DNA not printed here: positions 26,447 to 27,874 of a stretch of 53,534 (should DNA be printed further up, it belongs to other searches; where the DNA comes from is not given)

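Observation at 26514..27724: Radical SAM enzyme co-transcribed with an uncalled 22-aa Gly/Ser/Asn/Thr-rich repeat peptide: candidate new RiPP-like system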

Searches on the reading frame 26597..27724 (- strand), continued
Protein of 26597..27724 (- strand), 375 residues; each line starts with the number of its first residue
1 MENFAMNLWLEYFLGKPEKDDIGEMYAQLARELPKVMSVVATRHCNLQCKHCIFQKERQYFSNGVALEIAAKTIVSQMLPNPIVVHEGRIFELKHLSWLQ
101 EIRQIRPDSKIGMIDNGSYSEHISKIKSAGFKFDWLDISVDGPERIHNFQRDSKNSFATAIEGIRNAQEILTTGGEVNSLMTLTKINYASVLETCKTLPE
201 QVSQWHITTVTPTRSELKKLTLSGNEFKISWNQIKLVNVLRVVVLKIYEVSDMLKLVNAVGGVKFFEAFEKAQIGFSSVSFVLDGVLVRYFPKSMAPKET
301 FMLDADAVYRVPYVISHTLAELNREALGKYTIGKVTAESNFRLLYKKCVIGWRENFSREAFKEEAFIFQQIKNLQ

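Call 35: fold_search(model_id=the predicted structure, library=pdb)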
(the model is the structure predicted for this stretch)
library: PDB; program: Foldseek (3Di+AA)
matches with E <= 10: 1290; with E <= 0.001: 61
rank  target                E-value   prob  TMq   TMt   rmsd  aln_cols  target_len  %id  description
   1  6q2q_A                1.3e-07  1.00  0.49  0.61   7.1       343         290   12  Crystal structure of mouse viperin bound to uridine triphosphate and S-adenosylhomocysteine (released 2020-01-22)
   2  6efn                  1.6e-07  1.00  0.49  0.48  10.6       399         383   12  Structure of a RiPP maturase, SkfB (released 2018-10-24)
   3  4k36_A                1.7e-07  1.00  0.50  0.49  10.8       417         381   14  His6 tagged anSMEcpe with bound AdoMet (released 2013-05-08)
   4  4k39_A                1.8e-07  1.00  0.49  0.51  11.0       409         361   14  Native anSMEcpe with bound AdoMet and Cp18Cys peptide (released 2013-05-08)
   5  8hzv_C                2.3e-07  1.00  0.59  0.48   6.2       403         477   10  The crystal structure of a Radical SAM Enzyme DesII (released 2024-07-10)
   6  4k38_B                2.3e-07  1.00  0.54  0.56   7.2       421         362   13  Native anSMEcpe with bound AdoMet and Kp18Cys peptide (released 2013-05-08)
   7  5why_B                2.7e-07  1.00  0.50  0.46  11.7       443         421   12  Structural Insights into Thioether Bond Formation in the Biosynthesis of Sactipeptides (released 2017-07-26)
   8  4k38_A                3.0e-07  1.00  0.50  0.50  10.5       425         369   13  Native anSMEcpe with bound AdoMet and Kp18Cys peptide (released 2013-05-08)
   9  6q2p_A                3.2e-07  1.00  0.50  0.63   7.5       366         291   13  Crystal structure of mouse viperin bound to cytidine triphosphate and S-adenosylhomocysteine (released 2020-01-22)
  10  4k39_B                3.9e-07  1.00  0.55  0.57   7.2       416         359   13  Native anSMEcpe with bound AdoMet and Cp18Cys peptide (released 2013-05-08)
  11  4k37_A                4.3e-07  1.00  0.53  0.55   7.7       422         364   12  Native anSMEcpe with bound AdoMet (released 2013-05-08)
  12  9dfn                  5.7e-07  1.00  0.53  0.68   5.5       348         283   13  X-ray crystal structure of the second viperin-like enzyme from Trichoderma virens with bound CTP and SAM (released 2025-02-19)
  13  4k36_B                6.3e-07  1.00  0.55  0.57   5.9       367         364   13  His6 tagged anSMEcpe with bound AdoMet (released 2013-05-08)
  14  6q2p_B                6.7e-07  1.00  0.51  0.63   6.0       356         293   13  Crystal structure of mouse viperin bound to cytidine triphosphate and S-adenosylhomocysteine (released 2020-01-22)
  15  4k37_B                6.7e-07  1.00  0.51  0.52   8.1       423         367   13  Native anSMEcpe with bound AdoMet (released 2013-05-08)
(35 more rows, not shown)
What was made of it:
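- On Radical SAM superfamily (PF04055): Foldseek probability is 1.00 to viperin, SkfB, anSME, DesII and MoaA (call 35).
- On Prokaryotic viperins (pVip): The structural TM is about 0.5 (call 35).
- The structural neighbours include the non-peptide enzymes viperin, DesII, MoaA and BlsE, which are single-cluster or nucleotide- or sugar-directed (call 35).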

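Call 43: search_protein_families(library=ncbifam, proteins=[L033:5797-7011:+, L034:5896-7068:+, L081:260-1432:+, L033:7087-8745:+, L033:4647-5660:+, L034:7280-9064:+, L080:2314-3066:+, L032:5935-7104:+], max_evalue=0.001)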
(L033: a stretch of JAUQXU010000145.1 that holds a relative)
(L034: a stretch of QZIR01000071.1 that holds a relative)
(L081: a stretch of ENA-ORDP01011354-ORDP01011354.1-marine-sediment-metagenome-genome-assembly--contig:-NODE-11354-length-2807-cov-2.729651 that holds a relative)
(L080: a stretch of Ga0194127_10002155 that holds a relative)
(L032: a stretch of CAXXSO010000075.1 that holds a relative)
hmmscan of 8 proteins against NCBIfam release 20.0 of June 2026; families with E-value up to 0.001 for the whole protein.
L033:5797-7011:+ (404 aa): 36 families (the best 25 are shown)
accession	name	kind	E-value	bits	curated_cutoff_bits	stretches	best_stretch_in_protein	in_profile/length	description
TIGR04051.1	rSAM_NirJ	equivalog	9.8e-14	51.1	515.45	1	79-244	10-173/354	heme d1 biosynthesis radical SAM protein NirJ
TIGR02666.1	moaA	equivalog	7.8e-10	38.2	284.05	1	77-245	16-191/336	GTP 3',8-cyclase MoaA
TIGR04403.1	rSAM_skfB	equivalog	8.4e-10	38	300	1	59-282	90-311/402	sporulation killing factor system radical SAM maturase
TIGR04545.1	rSAM_ahbD_hemeb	equivalog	1.1e-09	38.2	500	1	77-276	6-204/339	heme b synthase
TIGR04054.1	rSAM_NirJ1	equivalog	1.3e-09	37.1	650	1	77-237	42-200/387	putative heme d1 biosynthesis radical SAM protein NirJ1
TIGR04340.1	rSAM_ACGX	hypoth_equivalog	1.7e-09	37.4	400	1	77-318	9-250/341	radical SAM/SPASM domain protein, ACGX system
TIGR04317.1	W_rSAM_matur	equivalog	3.1e-09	36.4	380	1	77-241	10-178/349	tungsten cofactor oxidoreductase radical SAM maturase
TIGR02668.1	moaA_archaeal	equivalog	3.2e-09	36.2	325.25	1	75-239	14-179/303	GTP 3',8-cyclase MoaA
TIGR04053.2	TIGR04053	equivalog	9.1e-09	35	395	1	77-258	14-200/366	TIGR04053 family radical SAM/SPASM domain-containing protein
NF001199.0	PRK00164.2-1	equivalog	2.4e-08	33.5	231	1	75-237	16-178/308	GTP 3',8-cyclase MoaA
NF050035.1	rSAM_WgK_link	exception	3.5e-08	32.8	650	1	67-240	5-177/367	radical SAM/SPASM peptide maturase WgkB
NF012164.0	AlbA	equivalog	5.6e-08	31.6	850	1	66-283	108-324/442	subtilosin maturase AlbA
TIGR04133.1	rSAM_w_lipo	hypoth_equivalog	5.7e-08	32.1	425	1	80-273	33-228/350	TIGR04133 family radical SAM/SPASM protein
NF038107.1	rSAM_NF038107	equivalog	6.3e-08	31.8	600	1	74-244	88-273/444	Cys-every-fifth radical SAM/SPASM peptide maturase CefB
TIGR04250.1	SCM_rSAM_ScmE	equivalog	6.4e-08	31.9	400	1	74-273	6-206/358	SynChlorMet cassette radical SAM/SPASM protein ScmE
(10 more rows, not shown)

L034:5896-7068:+ (390 aa): 24 families
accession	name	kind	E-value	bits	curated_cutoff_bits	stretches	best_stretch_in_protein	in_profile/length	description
TIGR04051.1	rSAM_NirJ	equivalog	8.7e-11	41.4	515.45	1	58-225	11-176/354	heme d1 biosynthesis radical SAM protein NirJ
TIGR04053.2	TIGR04053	equivalog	3.2e-10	39.8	395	1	56-224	15-188/366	TIGR04053 family radical SAM/SPASM domain-containing protein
TIGR04133.1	rSAM_w_lipo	hypoth_equivalog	3.2e-10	39.5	425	1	56-246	31-223/350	TIGR04133 family radical SAM/SPASM protein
TIGR04403.1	rSAM_skfB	equivalog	4.3e-09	35.7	300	1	41-197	96-247/402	sporulation killing factor system radical SAM maturase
TIGR04250.1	SCM_rSAM_ScmE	equivalog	5.3e-09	35.4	400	1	52-219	6-173/358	SynChlorMet cassette radical SAM/SPASM protein ScmE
NF050035.1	rSAM_WgK_link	exception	3.8e-08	32.7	650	1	47-373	7-317/367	radical SAM/SPASM peptide maturase WgkB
TIGR02668.1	moaA_archaeal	equivalog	1.7e-07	30.5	325.25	1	54-216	15-178/303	GTP 3',8-cyclase MoaA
TIGR03942.1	sulfatase_rSAM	equivalog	2.2e-07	30.3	349.45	1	58-295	10-260/363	anaerobic sulfatase maturase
TIGR02666.1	moaA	equivalog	2.6e-07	29.9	284.05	1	55-223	16-191/336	GTP 3',8-cyclase MoaA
TIGR04317.1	W_rSAM_matur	equivalog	2.7e-07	30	380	1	55-226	10-185/349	tungsten cofactor oxidoreductase radical SAM maturase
TIGR04347.1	pseudo_SAM_Halo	equivalog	3.6e-07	29.8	525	1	56-220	45-207/390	TIGR04347 family pseudo-SAM/SPASM protein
TIGR04054.1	rSAM_NirJ1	equivalog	4.5e-07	28.8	650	1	56-181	43-168/387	putative heme d1 biosynthesis radical SAM protein NirJ1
TIGR04251.1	SCM_rSAM_ScmF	equivalog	3.3e-06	26.7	400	1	55-219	10-176/353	SynChlorMet cassette radical SAM/SPASM protein ScmF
TIGR02109.1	PQQ_syn_pqqE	equivalog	5.6e-06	25.5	381.35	1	55-175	13-134/358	pyrroloquinoline quinone biosynthesis protein PqqE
TIGR04103.1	rSAM_nif11_3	equivalog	2.2e-05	23.2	725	1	56-205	12-155/412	nif11-class peptide radical SAM maturase 3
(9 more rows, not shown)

L081:260-1432:+ (390 aa): 25 families
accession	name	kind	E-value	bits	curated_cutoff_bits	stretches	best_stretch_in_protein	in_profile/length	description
TIGR02666.1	moaA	equivalog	6.9e-11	41.7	284.05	1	60-227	17-191/336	GTP 3',8-cyclase MoaA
TIGR04051.1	rSAM_NirJ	equivalog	1.3e-10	40.8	515.45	1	62-227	11-174/354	heme d1 biosynthesis radical SAM protein NirJ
TIGR04250.1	SCM_rSAM_ScmE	equivalog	8.1e-10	38.1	400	1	59-209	9-158/358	SynChlorMet cassette radical SAM/SPASM protein ScmE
TIGR04053.2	TIGR04053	equivalog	1.1e-08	34.8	395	1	60-229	15-189/366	TIGR04053 family radical SAM/SPASM domain-containing protein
TIGR04317.1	W_rSAM_matur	equivalog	1.1e-08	34.5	380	1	59-247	10-202/349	tungsten cofactor oxidoreductase radical SAM maturase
TIGR02109.1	PQQ_syn_pqqE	equivalog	1.2e-08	34.3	381.35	1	60-212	14-168/358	pyrroloquinoline quinone biosynthesis protein PqqE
TIGR04133.1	rSAM_w_lipo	hypoth_equivalog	1.3e-08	34.2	425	1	61-253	32-226/350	TIGR04133 family radical SAM/SPASM protein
NF038283.1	viperin_w_prok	equivalog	1e-07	31.5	180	1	59-257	8-215/281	viperin family antiviral radical SAM protein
TIGR02668.1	moaA_archaeal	equivalog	1e-07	31.3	325.25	1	59-218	16-175/303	GTP 3',8-cyclase MoaA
NF050035.1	rSAM_WgK_link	exception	2.2e-07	30.2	650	1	50-222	6-177/367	radical SAM/SPASM peptide maturase WgkB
TIGR04103.1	rSAM_nif11_3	equivalog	7.6e-07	28.1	725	1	63-209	15-155/412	nif11-class peptide radical SAM maturase 3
TIGR04403.1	rSAM_skfB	equivalog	1.1e-06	27.7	300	1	52-209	103-257/402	sporulation killing factor system radical SAM maturase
TIGR04054.1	rSAM_NirJ1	equivalog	1.8e-06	26.8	650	1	60-183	43-166/387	putative heme d1 biosynthesis radical SAM protein NirJ1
NF012164.0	AlbA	equivalog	2.5e-06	26.2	850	1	56-227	116-286/442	subtilosin maturase AlbA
NF001199.0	PRK00164.2-1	equivalog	4.8e-06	25.9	231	1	59-213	18-172/308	GTP 3',8-cyclase MoaA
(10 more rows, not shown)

L033:7087-8745:+ (552 aa): 11 families
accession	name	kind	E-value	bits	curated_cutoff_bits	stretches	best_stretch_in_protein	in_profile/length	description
NF045467.1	Opp4A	equivalog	6.5e-43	146.8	650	1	43-542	31-548/556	oligopeptide ABC transporter substrate-binding protein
NF043070.1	DppA_dipep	equivalog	9.7e-37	126.7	1005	1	47-519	29-503/535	dipeptide ABC transporter periplasmic-binding protein DppA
TIGR02294.1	nickel_nikA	equivalog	2.3e-31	108.9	393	2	171-454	108-401/501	nickel ABC transporter substrate-binding protein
NF011684.0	PRK15104.1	equivalog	5.5e-30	104.6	947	1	48-384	40-361/543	oligopeptide ABC transporter substrate-binding protein OppA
NF011689.0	PRK15109.1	equivalog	2.2e-29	102.5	560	1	73-438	61-425/547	ABC transporter substrate-binding protein SapA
NF045468.1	Opp5A_nikA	equivalog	1.2e-28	99.9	600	2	179-547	120-484/488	nickel ABC transporter substrate-binding protein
NF011942.0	PRK15413.1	equivalog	2e-28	99.4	594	1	46-543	27-504/512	glutathione ABC transporter substrate-binding protein GsiB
NF047575.1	opine_bind_CntA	exception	1e-22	80.4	800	2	170-445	136-428/535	staphylopine-dependent metal ABC transporter substrate-binding lipoprotein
NF007287.0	PRK09755.1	equivalog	1.7e-16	60.2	1098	1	40-368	24-342/535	ABC transporter substrate-binding protein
NF010149.0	PRK13626.1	equivalog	5.6e-09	35.2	476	1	71-249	144-290/552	HTH-type transcriptional regulator SgrR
TIGR04028.1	SBP_KPN_01854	hypoth_equivalog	0.00046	18.9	468.5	0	89-351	43-290/509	TIGR04028 family ABC transporter substrate-binding protein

L033:4647-5660:+ (337 aa): 186 families (the best 25 are shown)
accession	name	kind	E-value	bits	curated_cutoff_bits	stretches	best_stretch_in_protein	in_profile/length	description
NF008246.0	PRK11022.1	equivalog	1.6e-102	342.9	541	1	18-327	3-310/326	dipeptide ABC transporter ATP-binding protein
NF007010.1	PRK09473.1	subfamily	7.7e-100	333.7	575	1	18-334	1-312/318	oligopeptide ABC transporter ATP-binding protein OppD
NF043079.1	MMSYN1_0167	equivalog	3.7e-96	323.1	740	2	96-332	297-531/561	oligopeptide ABC transporter ATP-binding protein OppD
NF011659.0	PRK15079.1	equivalog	7.3e-90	301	540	1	13-334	6-329/334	murein tripeptide/oligopeptide ABC transporter ATP binding protein OppF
NF011713.0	PRK15134.1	equivalog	4.1e-88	296.3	834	1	16-279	3-266/529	microcin C ABC transporter ATP-binding protein YejF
NF008453.0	PRK11308.1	subfamily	8.6e-85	284.9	408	1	12-334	6-324/334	dipeptide ABC transporter ATP-binding protein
NF007613.0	PRK10261.1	equivalog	1.8e-82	277.7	1077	1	11-274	5-273/623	glutathione ABC transporter ATP-binding protein GsiA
TIGR02770.1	nickel_nikD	equivalog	2.2e-75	253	318.7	1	39-271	2-227/230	nickel import ATP-binding protein NikD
NF043071.1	DppF_dipep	equivalog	5.8e-74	249.4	660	1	16-334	11-325/331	dipeptide ABC transporter ATP-binding subunit DppF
NF047578.1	opine_ATP_CntD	equivalog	2e-70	237.1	380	1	18-272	2-252/266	staphylopine uptake ABC transporter ATP-binding protein CntD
NF047576.1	opine_ATP_CntF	equivalog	2.3e-70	236.9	385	1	18-272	2-252/264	staphylopine uptake ABC transporter ATP-binding protein CntF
NF011674.0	PRK15093.1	equivalog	9e-70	235.4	627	1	18-333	3-321/330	putrescine export ABC transporter ATP-binding protein SapD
NF043078.1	MMSYN1_0168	equivalog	3.3e-63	214.3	800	2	163-282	487-606/649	oligopeptide ABC transporter ATP-binding protein OppF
TIGR02769.1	nickel_nikE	equivalog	5.3e-54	183.5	332.55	1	34-281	22-261/265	nickel import ATP-binding protein NikE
NF007739.0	PRK10419.1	subfamily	9.8e-50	169.6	354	1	18-273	3-254/268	nickel ABC transporter ATP-binding protein NikE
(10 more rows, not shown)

L034:7280-9064:+ (594 aa): 12 families
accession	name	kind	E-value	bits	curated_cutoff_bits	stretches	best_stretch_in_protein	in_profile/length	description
NF045467.1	Opp4A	equivalog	1.5e-35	122.5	650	1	84-583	32-548/556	oligopeptide ABC transporter substrate-binding protein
TIGR02294.1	nickel_nikA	equivalog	1.9e-32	112.5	393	2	209-492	106-397/501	nickel ABC transporter substrate-binding protein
NF011684.0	PRK15104.1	equivalog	7.7e-29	100.8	947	1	71-408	23-350/543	oligopeptide ABC transporter substrate-binding protein OppA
NF043070.1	DppA_dipep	equivalog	1.2e-28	100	1005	1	83-586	25-529/535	dipeptide ABC transporter periplasmic-binding protein DppA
NF011942.0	PRK15413.1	equivalog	1.8e-28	99.5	594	2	212-588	132-508/512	glutathione ABC transporter substrate-binding protein GsiB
NF045468.1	Opp5A_nikA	equivalog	1.2e-27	96.6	600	2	219-472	120-369/488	nickel ABC transporter substrate-binding protein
NF011689.0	PRK15109.1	equivalog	3.5e-24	85.4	560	1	114-472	62-417/547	ABC transporter substrate-binding protein SapA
NF007287.0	PRK09755.1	equivalog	8.9e-21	74.3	1098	1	82-411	26-345/535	ABC transporter substrate-binding protein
NF047575.1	opine_bind_CntA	exception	1.2e-17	63.7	800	2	211-398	137-326/535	staphylopine-dependent metal ABC transporter substrate-binding lipoprotein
NF010149.0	PRK13626.1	equivalog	9.5e-07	27.8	476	1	113-273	146-274/552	HTH-type transcriptional regulator SgrR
TIGR04028.1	SBP_KPN_01854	hypoth_equivalog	1.2e-05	24.1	468.5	1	129-476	43-387/509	TIGR04028 family ABC transporter substrate-binding protein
NF043077.1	MMSYN1_0169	equivalog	3.2e-05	22.6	650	0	111-177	62-128/896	oligopeptide ABC transporter substrate-binding protein OppA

L080:2314-3066:+ (250 aa): 0 families

L032:5935-7104:+ (389 aa): 32 families (the best 25 are shown)
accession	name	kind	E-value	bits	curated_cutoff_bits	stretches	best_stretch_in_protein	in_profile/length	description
TIGR04051.1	rSAM_NirJ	equivalog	2.2e-13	49.9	515.45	1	62-229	11-176/354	heme d1 biosynthesis radical SAM protein NirJ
TIGR04545.1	rSAM_ahbD_hemeb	equivalog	1e-12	48.2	500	1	59-229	6-178/339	heme b synthase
TIGR04053.2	TIGR04053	equivalog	5.8e-12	45.5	395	1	59-224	14-181/366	TIGR04053 family radical SAM/SPASM domain-containing protein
TIGR04054.1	rSAM_NirJ1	equivalog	6.8e-11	41.4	650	1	59-222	42-203/387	putative heme d1 biosynthesis radical SAM protein NirJ1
TIGR04340.1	rSAM_ACGX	hypoth_equivalog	2.9e-10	39.9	400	1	57-226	7-179/341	radical SAM/SPASM domain protein, ACGX system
TIGR04403.1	rSAM_skfB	equivalog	3.4e-10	39.3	300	1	47-214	98-262/402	sporulation killing factor system radical SAM maturase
TIGR03977.1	rSAM_pair_HxsC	equivalog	6.1e-10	38.5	267.9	1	53-218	25-192/292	His-Xaa-Ser system radical SAM maturase HxsC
TIGR04546.1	rSAM_ahbC_deAc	equivalog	1.7e-09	37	650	1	59-222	45-206/390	12,18-didecarboxysiroheme deacetylase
TIGR04133.1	rSAM_w_lipo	hypoth_equivalog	2.5e-09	36.5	425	1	60-256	31-229/350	TIGR04133 family radical SAM/SPASM protein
TIGR04347.1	pseudo_SAM_Halo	equivalog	2.8e-09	36.7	525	1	59-255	44-238/390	TIGR04347 family pseudo-SAM/SPASM protein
TIGR03961.1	rSAM_PTO1314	hypoth_equivalog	3e-09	36.6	306.05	1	38-257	8-215/332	PTO1314 family radical SAM protein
TIGR04250.1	SCM_rSAM_ScmE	equivalog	4.1e-09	35.8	400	1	52-216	2-165/358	SynChlorMet cassette radical SAM/SPASM protein ScmE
NF050035.1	rSAM_WgK_link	exception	9.6e-09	34.7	650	1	52-223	8-178/367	radical SAM/SPASM peptide maturase WgkB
TIGR02666.1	moaA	equivalog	1.2e-08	34.3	284.05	1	57-234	14-198/336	GTP 3',8-cyclase MoaA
TIGR04103.1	rSAM_nif11_3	equivalog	1.2e-08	34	725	1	58-212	10-158/412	nif11-class peptide radical SAM maturase 3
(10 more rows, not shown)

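Call 44: search_protein_representatives(alignment_id=A1)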
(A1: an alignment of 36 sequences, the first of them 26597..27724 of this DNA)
Query: 36 sequences, 385 profile positions. Proteins with E-value up to 0.001 (for the whole library): 3560; up to 1e-10: 236; up to 1e-30: 82. The best 150 are listed.
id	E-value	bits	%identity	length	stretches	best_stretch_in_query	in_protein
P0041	1.2e-164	564.2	-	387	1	2-384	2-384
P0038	1.3e-138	478.4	-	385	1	4-383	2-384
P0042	8.3e-134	462.7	-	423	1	3-383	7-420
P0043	1.6e-132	458.4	-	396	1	3-380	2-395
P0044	1.4e-130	452.1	-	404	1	3-384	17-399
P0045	9.1e-127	439.5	-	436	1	3-384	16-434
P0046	6.9e-126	436.6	-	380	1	5-384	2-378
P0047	3.0e-123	427.9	-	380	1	8-382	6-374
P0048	1.2e-119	416.1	-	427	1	4-384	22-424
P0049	1.5e-119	415.7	-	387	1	6-383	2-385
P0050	1.1e-117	409.6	-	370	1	4-379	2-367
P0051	1.2e-115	402.9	-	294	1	96-384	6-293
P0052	1.3e-115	402.7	-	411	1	3-384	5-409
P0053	2.0e-115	402.1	-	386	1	7-382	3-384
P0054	3.1e-113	395.0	-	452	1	5-384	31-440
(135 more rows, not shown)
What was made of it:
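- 26597..27724 (-): Radical SAM enzyme gene (375 aa, stop included). It founds a small family: 82 clusters at 50% identity with E<1e-30. Family size comes from call 44.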

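Call 48: search_protein_families(library=pfam, proteins=[L082:4020-5033:+, L082:5103-5819:+, L082:5833-7011:+, L082:7167-8774:+, L082:8775-9698:+, L082:9685-10491:+, L082:10458-11543:+, L082:1562-3259:-], max_evalue=0.001)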
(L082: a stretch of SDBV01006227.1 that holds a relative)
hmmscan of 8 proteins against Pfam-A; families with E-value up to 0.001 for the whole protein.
L082:4020-5033:+ (337 aa): 4 families
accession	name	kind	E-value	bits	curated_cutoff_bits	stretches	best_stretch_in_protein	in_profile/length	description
PF00005.33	ABC_tran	-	6.9e-31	108.1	25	1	31-189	2-137/137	ABC transporter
PF08352.17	oligo_HPY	-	9.4e-21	74.4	27.1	1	240-305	1-65/65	Oligopeptide/dipeptide transporter, C-terminal region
PF13304.12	AAA_21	-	4.4e-05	24.1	27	1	155-224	232-303/304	AAA domain, putative AbiEii toxin, Type IV TA system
PF02463.25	SMC_N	-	0.00018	21.4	40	1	43-231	27-208/220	RecF/RecN/SMC N terminal domain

L082:5103-5819:+ (238 aa): 0 families

L082:5833-7011:+ (392 aa): 1 family
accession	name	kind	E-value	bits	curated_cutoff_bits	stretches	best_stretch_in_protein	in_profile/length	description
PF04055.27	Radical_SAM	-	4.4e-09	37.2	29.5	1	63-221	1-165/166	Radical SAM superfamily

L082:7167-8774:+ (535 aa): 1 family
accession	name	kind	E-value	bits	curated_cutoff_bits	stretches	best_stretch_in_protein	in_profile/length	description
PF00496.27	SBP_bac_5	-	2.4e-63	214.9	32.4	1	72-451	1-364/368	Bacterial extracellular solute-binding proteins, family 5 Middle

L082:8775-9698:+ (307 aa): 2 families
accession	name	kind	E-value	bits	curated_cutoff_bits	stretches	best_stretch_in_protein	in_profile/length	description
PF00528.27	BPD_transp_1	-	4.2e-27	95.5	26.4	1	118-301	13-183/184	Binding-protein-dependent transport system inner membrane component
PF19300.4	BPD_transp_1_N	-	1.5e-12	48.2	23.8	1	2-93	4-107/114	Binding-prot-dependent transport system membrane comp, N-term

L082:9685-10491:+ (268 aa): 1 family
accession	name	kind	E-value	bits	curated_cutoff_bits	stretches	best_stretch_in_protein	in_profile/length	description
PF00528.27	BPD_transp_1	-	3.1e-22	79.6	26.4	1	85-259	1-177/184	Binding-protein-dependent transport system inner membrane component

L082:10458-11543:+ (361 aa): 0 families

L082:1562-3259:- (565 aa): 1 family
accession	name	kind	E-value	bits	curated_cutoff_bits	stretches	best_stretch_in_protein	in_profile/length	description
PF01145.31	Band_7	-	1.1e-05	26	23.6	1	226-373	35-166/176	SPFH domain / Band 7 family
